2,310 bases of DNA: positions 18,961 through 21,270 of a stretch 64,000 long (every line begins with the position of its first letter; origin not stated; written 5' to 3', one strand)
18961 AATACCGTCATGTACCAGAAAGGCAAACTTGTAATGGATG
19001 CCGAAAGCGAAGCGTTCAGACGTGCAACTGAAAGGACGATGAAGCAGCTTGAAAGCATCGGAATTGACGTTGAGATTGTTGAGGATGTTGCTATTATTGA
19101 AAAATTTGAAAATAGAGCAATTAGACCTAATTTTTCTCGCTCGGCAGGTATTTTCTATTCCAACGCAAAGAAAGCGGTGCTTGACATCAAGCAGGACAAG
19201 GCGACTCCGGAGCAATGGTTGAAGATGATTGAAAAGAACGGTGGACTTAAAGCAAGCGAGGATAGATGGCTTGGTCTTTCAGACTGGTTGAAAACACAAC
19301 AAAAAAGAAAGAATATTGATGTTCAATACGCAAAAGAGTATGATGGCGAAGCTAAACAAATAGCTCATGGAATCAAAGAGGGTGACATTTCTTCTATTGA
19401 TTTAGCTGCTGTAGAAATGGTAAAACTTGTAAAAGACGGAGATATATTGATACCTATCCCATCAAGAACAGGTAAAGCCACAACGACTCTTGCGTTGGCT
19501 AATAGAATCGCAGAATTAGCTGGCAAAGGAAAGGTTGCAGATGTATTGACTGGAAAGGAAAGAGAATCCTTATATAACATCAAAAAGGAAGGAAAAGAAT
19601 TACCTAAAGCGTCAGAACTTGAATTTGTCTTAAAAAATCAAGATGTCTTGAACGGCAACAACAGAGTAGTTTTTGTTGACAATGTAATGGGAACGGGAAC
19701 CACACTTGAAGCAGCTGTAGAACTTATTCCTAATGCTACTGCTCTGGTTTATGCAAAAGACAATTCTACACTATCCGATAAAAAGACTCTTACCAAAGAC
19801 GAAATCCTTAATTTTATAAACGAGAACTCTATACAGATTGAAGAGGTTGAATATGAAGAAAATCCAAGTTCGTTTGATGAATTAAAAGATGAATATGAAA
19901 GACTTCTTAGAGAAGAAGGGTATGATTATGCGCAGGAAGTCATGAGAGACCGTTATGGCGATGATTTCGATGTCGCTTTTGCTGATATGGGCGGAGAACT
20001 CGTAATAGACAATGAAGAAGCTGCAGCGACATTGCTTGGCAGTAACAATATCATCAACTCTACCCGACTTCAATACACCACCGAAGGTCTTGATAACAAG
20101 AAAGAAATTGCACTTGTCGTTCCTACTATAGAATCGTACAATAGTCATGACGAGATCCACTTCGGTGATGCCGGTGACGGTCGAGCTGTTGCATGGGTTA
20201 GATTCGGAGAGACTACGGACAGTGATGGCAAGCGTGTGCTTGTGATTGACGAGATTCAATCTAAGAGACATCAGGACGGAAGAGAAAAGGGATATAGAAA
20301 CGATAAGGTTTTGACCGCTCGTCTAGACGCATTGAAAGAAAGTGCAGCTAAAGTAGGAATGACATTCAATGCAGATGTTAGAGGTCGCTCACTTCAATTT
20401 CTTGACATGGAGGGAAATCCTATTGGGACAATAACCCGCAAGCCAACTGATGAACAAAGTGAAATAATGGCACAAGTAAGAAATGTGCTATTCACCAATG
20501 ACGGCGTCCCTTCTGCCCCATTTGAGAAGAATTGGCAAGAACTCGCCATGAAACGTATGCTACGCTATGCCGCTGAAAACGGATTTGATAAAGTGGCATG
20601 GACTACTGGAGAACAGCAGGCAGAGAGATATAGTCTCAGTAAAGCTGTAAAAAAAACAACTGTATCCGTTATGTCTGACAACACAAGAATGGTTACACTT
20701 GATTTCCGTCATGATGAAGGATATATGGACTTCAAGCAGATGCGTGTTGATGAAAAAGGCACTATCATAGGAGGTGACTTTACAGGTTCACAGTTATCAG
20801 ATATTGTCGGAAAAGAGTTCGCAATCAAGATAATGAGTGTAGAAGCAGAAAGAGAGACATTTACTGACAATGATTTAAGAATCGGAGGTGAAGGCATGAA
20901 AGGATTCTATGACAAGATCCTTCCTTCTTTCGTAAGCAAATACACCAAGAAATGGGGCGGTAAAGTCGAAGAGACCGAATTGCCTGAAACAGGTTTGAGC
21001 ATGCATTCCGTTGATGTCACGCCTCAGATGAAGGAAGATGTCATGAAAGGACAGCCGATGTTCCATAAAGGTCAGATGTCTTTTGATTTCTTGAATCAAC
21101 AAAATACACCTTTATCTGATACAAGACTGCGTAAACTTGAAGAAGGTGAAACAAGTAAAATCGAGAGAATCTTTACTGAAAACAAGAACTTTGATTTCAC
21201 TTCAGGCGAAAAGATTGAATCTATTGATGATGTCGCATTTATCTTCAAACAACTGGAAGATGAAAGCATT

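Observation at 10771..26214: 5147-aa polyvalent multi-effector protein encoded next to the portal gene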

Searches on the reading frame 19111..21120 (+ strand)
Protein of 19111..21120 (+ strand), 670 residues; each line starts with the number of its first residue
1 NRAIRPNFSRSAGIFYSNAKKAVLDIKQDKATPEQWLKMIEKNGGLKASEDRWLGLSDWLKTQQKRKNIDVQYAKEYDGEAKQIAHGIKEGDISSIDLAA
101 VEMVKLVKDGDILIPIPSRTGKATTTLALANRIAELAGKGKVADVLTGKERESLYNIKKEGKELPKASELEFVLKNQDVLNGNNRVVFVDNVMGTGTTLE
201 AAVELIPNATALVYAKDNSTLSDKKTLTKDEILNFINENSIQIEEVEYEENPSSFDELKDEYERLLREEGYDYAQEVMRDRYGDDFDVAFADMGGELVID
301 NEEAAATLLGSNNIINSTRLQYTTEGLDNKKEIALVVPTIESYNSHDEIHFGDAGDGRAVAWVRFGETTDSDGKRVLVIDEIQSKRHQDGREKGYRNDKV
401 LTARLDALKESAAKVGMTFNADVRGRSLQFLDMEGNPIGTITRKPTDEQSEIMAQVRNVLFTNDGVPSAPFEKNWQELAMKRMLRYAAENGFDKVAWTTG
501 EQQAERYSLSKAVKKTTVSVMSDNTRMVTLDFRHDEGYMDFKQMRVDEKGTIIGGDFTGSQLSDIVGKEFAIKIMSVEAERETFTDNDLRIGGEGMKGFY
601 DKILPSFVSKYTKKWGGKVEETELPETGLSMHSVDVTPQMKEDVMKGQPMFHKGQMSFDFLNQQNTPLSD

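Call 38: find_homologous_proteins(query=window:19111-21120:+, max_evalue=0.0001)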
Query window:19111-21120:+ (670 aa): 109 proteins with E <= 0.0001 among 8000 candidates.
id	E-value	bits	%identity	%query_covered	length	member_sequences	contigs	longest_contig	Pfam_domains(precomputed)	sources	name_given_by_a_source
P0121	4.9e-145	503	54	64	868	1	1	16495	PF18838.8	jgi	jgi:hypothetical protein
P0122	2.8e-129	451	50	64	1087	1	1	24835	PF18825.7,PF18819.7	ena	-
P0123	4.9e-127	443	48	64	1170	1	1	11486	PF18819.7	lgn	-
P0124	1.7e-126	442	49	66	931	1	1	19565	-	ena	-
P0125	1.3e-125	439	48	64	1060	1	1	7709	PF18760.8,PF18838.8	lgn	-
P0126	2.7e-118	414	49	64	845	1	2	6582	PF18812.7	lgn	-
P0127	2.0e-116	408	42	74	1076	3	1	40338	-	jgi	-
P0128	3.1e-115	404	44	72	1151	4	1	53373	PF18819.7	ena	-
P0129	3.0e-113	398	50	41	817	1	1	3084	PF18798.7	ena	-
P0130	1.1e-111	393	51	56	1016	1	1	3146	PF18798.7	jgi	jgi:hypothetical protein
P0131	3.1e-109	385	37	65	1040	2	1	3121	-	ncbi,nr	ncbi:MAG: hypothetical protein IKD95_07880, partial [Bacteroidales bacterium]|nr:hypothetical protei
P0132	7.8e-108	380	47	64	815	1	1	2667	-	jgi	jgi:hypothetical protein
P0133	2.7e-107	378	38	41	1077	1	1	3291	PF18819.7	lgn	-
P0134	1.4e-105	372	51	43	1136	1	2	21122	-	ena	-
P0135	1.4e-104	369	49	64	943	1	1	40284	PF18819.7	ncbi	-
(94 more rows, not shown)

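Call 84: find_related_loci(query=window:19111-21120:+, collection=viral_contigs, flank=10000)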
Query window:19111-21120:+ (670 aa) in viral_contigs; peptide patterns used: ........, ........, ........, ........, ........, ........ (x = any residue, [..] = any of these).
21 stretches matched a pattern; 16 encode a relative of the query (tblastn E <= 1e-3); 16 distinct loci.
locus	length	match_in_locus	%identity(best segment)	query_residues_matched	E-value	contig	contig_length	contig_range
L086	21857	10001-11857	42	9-653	7e-121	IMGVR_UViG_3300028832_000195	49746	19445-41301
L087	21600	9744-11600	42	9-653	7e-121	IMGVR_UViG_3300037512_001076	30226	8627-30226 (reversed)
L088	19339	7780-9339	46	1-653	9e-105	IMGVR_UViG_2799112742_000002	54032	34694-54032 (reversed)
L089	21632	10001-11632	40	14-653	3e-103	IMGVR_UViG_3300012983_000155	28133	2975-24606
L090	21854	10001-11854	44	14-653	7e-100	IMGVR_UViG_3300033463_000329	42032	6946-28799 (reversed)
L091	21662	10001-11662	39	11-653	2e-94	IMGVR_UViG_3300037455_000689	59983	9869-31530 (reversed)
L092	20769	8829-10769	35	14-654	1e-80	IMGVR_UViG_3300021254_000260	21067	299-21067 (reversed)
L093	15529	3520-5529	34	14-655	5e-72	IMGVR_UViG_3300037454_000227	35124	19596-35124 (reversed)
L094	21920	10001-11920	46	7-654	1e-63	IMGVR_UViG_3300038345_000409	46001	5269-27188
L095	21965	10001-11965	41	14-655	4e-61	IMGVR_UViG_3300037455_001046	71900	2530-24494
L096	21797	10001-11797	43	9-658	1e-58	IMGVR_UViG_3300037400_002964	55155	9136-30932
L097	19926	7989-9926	41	14-653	4e-57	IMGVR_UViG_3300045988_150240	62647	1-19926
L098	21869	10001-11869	42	10-651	4e-56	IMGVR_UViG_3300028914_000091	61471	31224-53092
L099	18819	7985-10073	47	12-653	7e-46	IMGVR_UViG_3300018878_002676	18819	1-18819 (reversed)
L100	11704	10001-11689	34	12-513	1e-35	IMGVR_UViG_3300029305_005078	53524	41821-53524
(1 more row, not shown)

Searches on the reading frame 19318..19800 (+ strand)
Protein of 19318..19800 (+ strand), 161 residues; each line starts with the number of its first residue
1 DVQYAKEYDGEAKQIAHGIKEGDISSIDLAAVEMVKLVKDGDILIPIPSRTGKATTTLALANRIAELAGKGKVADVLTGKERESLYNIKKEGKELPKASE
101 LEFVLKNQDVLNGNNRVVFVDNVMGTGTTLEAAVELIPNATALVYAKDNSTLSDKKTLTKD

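Call 47: search_protein_representatives(protein=window:19318-19800:+)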
Query: 161 residues. Proteins with E-value up to 0.001 (for the whole library): 872; up to 1e-10: 364; up to 1e-30: 3. The best 150 are listed.
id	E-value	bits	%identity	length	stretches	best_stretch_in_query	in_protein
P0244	9.2e-92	320.9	99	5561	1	1-161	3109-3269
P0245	8.0e-42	159.0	55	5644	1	3-160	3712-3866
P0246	6.1e-38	146.5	52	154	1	4-150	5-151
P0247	2.4e-28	115.3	47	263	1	9-151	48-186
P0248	8.9e-28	113.5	49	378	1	2-150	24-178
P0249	1.2e-27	113.1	45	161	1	11-151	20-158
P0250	5.9e-27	110.8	48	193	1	10-150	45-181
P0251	3.5e-26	108.3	47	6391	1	2-159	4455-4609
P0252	1.3e-25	106.5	45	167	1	3-152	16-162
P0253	1.8e-25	106.0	45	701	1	1-151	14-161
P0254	2.2e-25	105.7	45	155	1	9-150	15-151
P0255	4.3e-25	104.8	50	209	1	7-150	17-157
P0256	1.3e-24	103.2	45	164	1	3-156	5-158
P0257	1.7e-24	102.8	46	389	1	7-150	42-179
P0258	2.3e-24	102.4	48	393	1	9-154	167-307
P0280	2.2e-21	92.8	37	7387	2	8-146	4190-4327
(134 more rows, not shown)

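Call 49: search_protein_families(library=pfam, alignment_id=A1, max_evalue=0.01)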
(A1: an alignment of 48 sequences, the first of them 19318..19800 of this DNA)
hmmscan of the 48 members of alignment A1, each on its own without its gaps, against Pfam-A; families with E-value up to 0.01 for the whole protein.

A. member 1, window:19318-19800:+ (161 aa): 1 family
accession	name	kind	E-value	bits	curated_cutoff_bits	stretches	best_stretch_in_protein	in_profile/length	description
PF00156.33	Pribosyltran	-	0.00019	21.2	26.3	1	113-141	86-114/158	Phosphoribosyl transferase domain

B. families by the number of members that match (of 48 scanned): 5 families
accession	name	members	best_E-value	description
PF00156.33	Pribosyltran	21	2.5e-07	Phosphoribosyl transferase domain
PF24390.1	PRTase-CE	2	0.0041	PRTase-CE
PF18882.5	DUF5647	1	0.0043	Family of unknown function (DUF5647)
PF11064.13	DUF2865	1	0.0057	Protein of unknown function (DUF2865)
PF23386.1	NPP-6_helical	1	0.0069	NPP-6, helical domain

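Call 50: search_solved_structures(query=A1, max_evalue=0.01)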
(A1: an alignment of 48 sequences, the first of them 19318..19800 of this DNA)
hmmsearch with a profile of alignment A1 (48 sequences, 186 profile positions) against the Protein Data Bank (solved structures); distinct sequences matched with E-value up to 0.01: 20.
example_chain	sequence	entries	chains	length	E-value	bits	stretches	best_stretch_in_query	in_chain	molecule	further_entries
4p80_A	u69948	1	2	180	0.00049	22.8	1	38-145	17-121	Ancestral PyrR protein (Green)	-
1g2p_A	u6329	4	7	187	0.0012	21.5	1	108-148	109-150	ADENINE PHOSPHORIBOSYLTRANSFERASE 1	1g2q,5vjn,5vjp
6fd4_B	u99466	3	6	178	0.0015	21.2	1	110-149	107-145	Adenine phosphoribosyltransferase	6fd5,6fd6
6fch_A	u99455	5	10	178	0.0016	21.1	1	110-149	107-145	Adenine phosphoribosyltransferase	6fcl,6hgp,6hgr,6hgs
4x45_A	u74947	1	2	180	0.0016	21.1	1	110-149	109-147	Adenine phosphoribosyltransferase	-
6fci_A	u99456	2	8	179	0.0016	21.1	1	110-149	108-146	Adenine phosphoribosyltransferase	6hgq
4x44_A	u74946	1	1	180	0.0016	21.1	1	110-149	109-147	Adenine phosphoribosyltransferase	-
1ore_A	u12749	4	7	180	0.0016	21.1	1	110-149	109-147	Adenine phosphoribosyltransferase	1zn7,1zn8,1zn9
4p81_A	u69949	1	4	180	0.0016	21.1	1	119-145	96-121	Ancestral PyrR protein (Orange)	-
1non_A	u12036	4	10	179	0.0025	20.5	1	120-145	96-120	PyrR bifunctional protein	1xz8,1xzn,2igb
5vn4_A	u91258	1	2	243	0.0027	20.4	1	111-148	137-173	Adenine phosphoribosyltransferase, putative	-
1qb7_A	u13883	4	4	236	0.0027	20.4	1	107-153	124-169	ADENINE PHOSPHORIBOSYLTRANSFERASE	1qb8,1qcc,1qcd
4z1o_A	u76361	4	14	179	0.0027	20.3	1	117-151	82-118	Phosphoribosyltransferase | Purine phosphoribosyltransferase (GpT-2)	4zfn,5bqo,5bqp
1a3c_A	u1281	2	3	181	0.0028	20.3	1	38-145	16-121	PYRIMIDINE OPERON REGULATORY PROTEIN PYRR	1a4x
4p82_A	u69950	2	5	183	0.0029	20.3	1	38-145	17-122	Bifunctional protein PyrR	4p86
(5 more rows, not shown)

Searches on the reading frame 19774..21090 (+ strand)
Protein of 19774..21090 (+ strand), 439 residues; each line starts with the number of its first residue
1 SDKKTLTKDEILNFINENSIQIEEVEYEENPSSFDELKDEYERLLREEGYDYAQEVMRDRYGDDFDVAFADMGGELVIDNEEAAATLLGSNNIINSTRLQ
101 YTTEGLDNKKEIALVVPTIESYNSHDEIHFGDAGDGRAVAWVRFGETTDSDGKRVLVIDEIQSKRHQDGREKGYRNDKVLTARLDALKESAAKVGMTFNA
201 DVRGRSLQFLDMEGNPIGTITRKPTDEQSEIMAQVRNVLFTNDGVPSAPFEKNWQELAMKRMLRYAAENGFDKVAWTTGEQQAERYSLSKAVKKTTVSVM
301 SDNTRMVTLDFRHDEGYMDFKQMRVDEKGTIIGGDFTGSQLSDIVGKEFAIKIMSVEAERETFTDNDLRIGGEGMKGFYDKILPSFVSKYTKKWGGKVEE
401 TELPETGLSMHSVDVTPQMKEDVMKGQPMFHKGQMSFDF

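Call 62: predict_structure(alignment_id=A2)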
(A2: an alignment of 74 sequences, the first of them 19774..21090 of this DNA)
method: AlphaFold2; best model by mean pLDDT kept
length: 439 residues; sequences in the alignment: 74
mean_pLDDT: 91.0   pTM: 0.84
mean pLDDT of the five models: 91.0, 89.7, 89.7, 89.5, 88.7
residues with pLDDT >= 90: 327; 70-90: 91; 50-70: 14; < 50: 7
segments of 3 or more residues with pLDDT < 50: 434-439
pLDDT, mean of each block of 10 residues (from residue 1): 78 90 93 92 97 97 96 95 89 91 95 96 91 93 97 98 95 90 93 90 76 74 85 89 88 96 96 97 88 95 97 85 98 96 93 97 89 92 97 97 95 97 78 48
secondary structure, 60 per line:
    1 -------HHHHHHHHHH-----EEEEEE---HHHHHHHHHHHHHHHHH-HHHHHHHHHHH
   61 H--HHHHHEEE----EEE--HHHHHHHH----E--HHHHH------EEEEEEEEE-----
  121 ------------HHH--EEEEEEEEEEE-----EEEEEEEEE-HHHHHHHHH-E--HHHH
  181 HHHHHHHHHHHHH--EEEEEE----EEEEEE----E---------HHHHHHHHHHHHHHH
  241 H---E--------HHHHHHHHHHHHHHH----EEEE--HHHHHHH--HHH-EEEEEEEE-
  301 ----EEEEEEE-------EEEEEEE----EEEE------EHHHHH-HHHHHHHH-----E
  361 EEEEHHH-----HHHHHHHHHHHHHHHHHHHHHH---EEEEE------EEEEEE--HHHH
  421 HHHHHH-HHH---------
elements in order: H8-17 E23-28 H32-48 H50-61 H64-68 E69-71 E76-78 H81-88 H96-100 E107-115 E138-148 E154-162 H164-172 H177-193 E196-201 E206-211 H226-241 H254-268 E273-276 H279-285 E292-299 E305-311 E319-325 E330-333 H341-345 H347-354 E360-364 H373-394 E398-402 E409-414 H417-426

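Call 64: fold_search(model_id=the predicted structure, library=pdb)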
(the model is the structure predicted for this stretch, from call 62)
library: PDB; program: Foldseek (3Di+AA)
matches with E <= 10: 1014; with E <= 0.001: 0
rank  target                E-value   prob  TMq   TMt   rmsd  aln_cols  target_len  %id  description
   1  3bj7_B                2.5e-02  0.63  0.12  0.29  19.9       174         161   13  Spermine/spermidine N1-acetyltransferase from mouse: Crystal structure of a ternary complex reveals solvent-mediated s (released 2008-09-16)
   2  1ykd_A                2.8e-02  0.09  0.08  0.09  21.5       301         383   11  Crystal Structure of the Tandem GAF Domains from a Cyanobacterial Adenylyl Cyclase: Novel Modes of Ligand-Binding and  (released 2005-02-22)
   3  2b4b_B                4.6e-02  0.25  0.13  0.27  20.9       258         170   10  SSAT+COA+BE-3-3-3, K26R mutant (released 2006-01-17)
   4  1ykd_B                4.6e-02  0.06  0.08  0.09  21.7       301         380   11  Crystal Structure of the Tandem GAF Domains from a Cyanobacterial Adenylyl Cyclase: Novel Modes of Ligand-Binding and  (released 2005-02-22)
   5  2b4d_A                5.2e-02  0.44  0.12  0.26  19.7       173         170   11  SSAT+COA+SP- SP disordered (released 2006-01-17)
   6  6ee1_C                5.5e-02  0.16  0.09  0.06  24.5       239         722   12  Crystal structure of Mycobacterium tuberculosis ICL2 in complex with acetyl-CoA (released 2019-08-14)
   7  2f5i_A                7.3e-02  0.16  0.12  0.26  20.3       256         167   11  X-ray structure of spermidine/spermine N1-acetyltransferase (SAT) from Homo sapiens (released 2005-12-06)
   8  7n1l_C                7.7e-02  0.60  0.09  0.26  19.2        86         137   17  Crystal Structure of Ribosomal-protein-alanine N-acetyltransferase from Brucella melitensis biovar Abortus 2308 (released 2021-06-16)
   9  2b3u_A                7.7e-02  0.21  0.11  0.26  19.9       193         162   12  Human Spermine spermidine acetyltransferase K26R mutant (released 2006-01-17)
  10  3g65_A                8.2e-02  0.28  0.11  0.17  16.1       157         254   13  Crystal Structure of the Human Rad9-Rad1-Hus1 DNA Damage Checkpoint Complex (released 2009-05-26)
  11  9obo_C                9.1e-02  0.18  0.13  0.08  26.9       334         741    9  Crystal structure of Mycobacterium tuberculosis isocitrate lyase 2 fixed in the apo form with disulfide bonds (released 2026-03-18)
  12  7pua_DC               9.1e-02  0.04  0.09  0.05  29.9       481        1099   10  Middle assembly intermediate of the Trypanosoma brucei mitoribosomal small subunit (released 2022-03-02)
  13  3bj8_B                1.0e-01  0.44  0.12  0.27  13.5       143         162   10  Spermine/spermidine N1-acetyltransferase from mouse: Crystal structure of a ternary complex reveals solvent-mediated s (released 2008-09-16)
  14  2jev_A                1.0e-01  0.14  0.11  0.26  20.5       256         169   11  Crystal structure of human spermine,spermidine acetyltransferase in complex with a bisubstrate analog (N1-acetylspermi (released 2007-06-05)
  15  2g3t_A                1.0e-01  0.12  0.10  0.22  19.9       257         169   11  Crystal structure of human spermidine/spermine N1-acetyltransferase (hSSAT) (released 2006-03-07)
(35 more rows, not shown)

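Call 77: fold_search(model_id=the predicted structure, library=viral)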
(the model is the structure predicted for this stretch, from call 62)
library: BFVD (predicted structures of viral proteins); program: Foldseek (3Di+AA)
matches with E <= 10: 1139; with E <= 0.001: 24
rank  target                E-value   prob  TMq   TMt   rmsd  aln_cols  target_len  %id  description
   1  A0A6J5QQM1            6.6e-27  1.00  0.56  0.30  17.5       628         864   20  Uncharacterized protein [uncultured Caudovirales phage]
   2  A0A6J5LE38            8.1e-23  1.00  0.54  0.32  10.7       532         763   21  Uncharacterized protein [uncultured Caudovirales phage]
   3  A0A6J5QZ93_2          3.3e-21  1.00  0.49  0.21  16.6       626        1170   17  Uncharacterized protein [uncultured Caudovirales phage]
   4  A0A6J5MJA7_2          3.3e-19  1.00  0.45  0.20  15.0       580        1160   17  EF-hand domain-containing protein [uncultured Caudovirales phage]
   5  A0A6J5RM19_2          8.8e-19  1.00  0.42  0.18   9.4       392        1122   25  Gene product 88 domain-containing protein [uncultured Caudovirales phage]
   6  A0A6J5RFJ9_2          7.7e-18  1.00  0.44  0.17   6.5       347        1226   26  Large polyvalent protein associated domain-containing protein [uncultured Caudovirales phage]
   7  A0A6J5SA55            6.0e-17  1.00  0.54  0.21  10.7       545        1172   19  Gene product 88 domain-containing protein [uncultured Caudovirales phage]
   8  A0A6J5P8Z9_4          3.9e-16  1.00  0.41  0.13   8.7       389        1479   20  ART-PolyVal-like domain-containing protein [uncultured Caudovirales phage]
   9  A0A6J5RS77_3          2.0e-14  1.00  0.31  0.12  12.1       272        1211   28  Uncharacterized protein [uncultured Caudovirales phage]
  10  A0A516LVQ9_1          6.1e-13  1.00  0.34  0.16  21.9       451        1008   16  (no name in the UniProt tables at hand)
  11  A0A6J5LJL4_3          1.3e-12  1.00  0.36  0.14  13.2       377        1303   20  LT_GEWL domain containing protein [uncultured Caudovirales phage]
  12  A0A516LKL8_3          6.3e-12  1.00  0.31  0.14   6.5       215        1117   26  (no name in the UniProt tables at hand)
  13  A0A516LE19            1.2e-11  1.00  0.39  0.16  17.9       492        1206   15  (no name in the UniProt tables at hand)
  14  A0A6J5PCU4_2          1.3e-11  1.00  0.38  0.13  16.5       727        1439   13  Uncharacterized protein (Fragment) [uncultured Caudovirales phage]
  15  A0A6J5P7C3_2          5.7e-10  1.00  0.41  0.16  19.2       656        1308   14  Uncharacterized protein [uncultured Caudovirales phage]
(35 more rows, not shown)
